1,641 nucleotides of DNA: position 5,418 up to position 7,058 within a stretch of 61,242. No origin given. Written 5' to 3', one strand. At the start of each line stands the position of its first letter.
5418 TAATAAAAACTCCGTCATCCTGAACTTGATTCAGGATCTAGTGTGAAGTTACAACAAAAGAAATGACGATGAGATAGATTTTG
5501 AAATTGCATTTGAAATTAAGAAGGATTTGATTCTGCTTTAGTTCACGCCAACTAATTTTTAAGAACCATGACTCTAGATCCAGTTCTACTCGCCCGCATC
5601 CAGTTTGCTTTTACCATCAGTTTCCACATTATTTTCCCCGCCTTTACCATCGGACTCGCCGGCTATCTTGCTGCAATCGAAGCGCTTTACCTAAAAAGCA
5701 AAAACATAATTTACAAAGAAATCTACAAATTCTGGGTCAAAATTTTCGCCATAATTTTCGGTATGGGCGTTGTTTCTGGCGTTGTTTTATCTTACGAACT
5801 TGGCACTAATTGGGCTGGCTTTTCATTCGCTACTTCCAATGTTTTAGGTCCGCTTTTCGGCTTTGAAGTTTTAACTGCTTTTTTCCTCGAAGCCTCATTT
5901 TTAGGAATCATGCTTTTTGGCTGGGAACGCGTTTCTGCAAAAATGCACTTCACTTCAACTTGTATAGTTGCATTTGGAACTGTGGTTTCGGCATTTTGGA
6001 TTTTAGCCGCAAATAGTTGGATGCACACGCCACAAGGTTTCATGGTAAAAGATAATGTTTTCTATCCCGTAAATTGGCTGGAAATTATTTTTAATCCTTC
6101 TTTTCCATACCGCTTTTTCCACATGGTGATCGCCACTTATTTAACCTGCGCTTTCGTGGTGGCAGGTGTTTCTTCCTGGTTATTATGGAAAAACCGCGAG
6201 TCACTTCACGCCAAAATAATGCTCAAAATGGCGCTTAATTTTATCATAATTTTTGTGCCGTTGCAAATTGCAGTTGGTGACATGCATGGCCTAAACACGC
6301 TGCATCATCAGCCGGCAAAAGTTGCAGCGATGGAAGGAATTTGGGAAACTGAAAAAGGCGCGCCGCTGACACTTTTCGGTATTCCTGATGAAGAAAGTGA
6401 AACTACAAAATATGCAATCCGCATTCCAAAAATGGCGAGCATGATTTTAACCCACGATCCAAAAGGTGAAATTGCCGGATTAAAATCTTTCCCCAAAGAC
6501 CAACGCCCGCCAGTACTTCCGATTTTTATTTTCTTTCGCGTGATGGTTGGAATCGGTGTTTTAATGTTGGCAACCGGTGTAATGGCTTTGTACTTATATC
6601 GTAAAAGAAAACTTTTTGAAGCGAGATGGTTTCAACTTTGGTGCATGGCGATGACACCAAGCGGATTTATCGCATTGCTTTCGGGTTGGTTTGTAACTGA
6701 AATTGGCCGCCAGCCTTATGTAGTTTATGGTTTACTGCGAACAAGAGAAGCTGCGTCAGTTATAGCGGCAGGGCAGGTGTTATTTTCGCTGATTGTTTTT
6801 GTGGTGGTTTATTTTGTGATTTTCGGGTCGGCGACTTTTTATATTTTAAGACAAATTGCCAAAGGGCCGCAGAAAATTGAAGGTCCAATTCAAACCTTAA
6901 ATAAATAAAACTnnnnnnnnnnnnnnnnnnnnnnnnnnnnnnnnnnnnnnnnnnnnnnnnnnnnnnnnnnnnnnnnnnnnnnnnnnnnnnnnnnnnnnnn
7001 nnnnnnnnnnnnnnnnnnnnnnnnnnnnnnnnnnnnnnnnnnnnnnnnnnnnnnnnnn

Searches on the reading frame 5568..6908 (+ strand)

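Call 8: search_protein_families(library=pfam, proteins=[window:5568-6908:+], max_evalue=0.001)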
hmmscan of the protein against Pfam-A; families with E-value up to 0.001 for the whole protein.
window:5568-6908:+ (446 aa): 1 family
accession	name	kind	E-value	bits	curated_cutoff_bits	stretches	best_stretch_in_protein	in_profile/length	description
PF01654.22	Cyt_bd_oxida_I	-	1.9e-164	547.7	26.2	1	8-434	1-418/418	Cytochrome bd terminal oxidase subunit I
